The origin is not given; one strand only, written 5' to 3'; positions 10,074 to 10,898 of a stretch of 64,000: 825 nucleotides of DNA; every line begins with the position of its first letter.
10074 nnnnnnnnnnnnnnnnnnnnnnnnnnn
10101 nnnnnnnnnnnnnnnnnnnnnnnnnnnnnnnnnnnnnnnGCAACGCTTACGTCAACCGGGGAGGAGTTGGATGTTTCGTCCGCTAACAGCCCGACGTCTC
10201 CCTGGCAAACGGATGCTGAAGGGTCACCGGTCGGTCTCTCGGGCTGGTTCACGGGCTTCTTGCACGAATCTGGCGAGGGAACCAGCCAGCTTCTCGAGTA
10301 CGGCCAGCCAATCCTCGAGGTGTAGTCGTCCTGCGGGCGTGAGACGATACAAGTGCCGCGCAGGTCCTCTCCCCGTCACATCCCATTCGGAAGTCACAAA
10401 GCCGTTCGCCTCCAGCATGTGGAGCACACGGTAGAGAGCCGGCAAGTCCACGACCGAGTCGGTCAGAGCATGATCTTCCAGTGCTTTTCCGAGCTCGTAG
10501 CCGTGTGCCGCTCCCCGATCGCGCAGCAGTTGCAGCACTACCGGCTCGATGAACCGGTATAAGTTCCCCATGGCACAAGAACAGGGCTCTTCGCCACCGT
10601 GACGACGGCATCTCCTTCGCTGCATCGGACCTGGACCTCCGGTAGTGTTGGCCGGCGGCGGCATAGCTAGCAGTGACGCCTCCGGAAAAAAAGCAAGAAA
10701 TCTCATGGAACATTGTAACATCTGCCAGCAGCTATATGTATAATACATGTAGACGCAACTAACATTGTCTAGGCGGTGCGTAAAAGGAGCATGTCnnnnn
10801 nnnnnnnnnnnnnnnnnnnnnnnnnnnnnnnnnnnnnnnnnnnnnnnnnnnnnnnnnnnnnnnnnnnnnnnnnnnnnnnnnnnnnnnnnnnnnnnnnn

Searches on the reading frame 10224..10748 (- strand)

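Call 44: search_protein_families(library=pfam, proteins=[window:10224-10748:-], max_evalue=0.001)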
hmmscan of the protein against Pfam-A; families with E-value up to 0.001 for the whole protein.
window:10224-10748:- (174 aa): 2 families
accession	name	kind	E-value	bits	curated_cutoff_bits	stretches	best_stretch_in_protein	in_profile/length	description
PF03551.20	PadR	-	1.9e-15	57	27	1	71-145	1-74/75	Transcriptional regulator PadR-like family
PF13601.12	HTH_34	-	0.00029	21.4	27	1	104-154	30-79/80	Winged helix DNA-binding domain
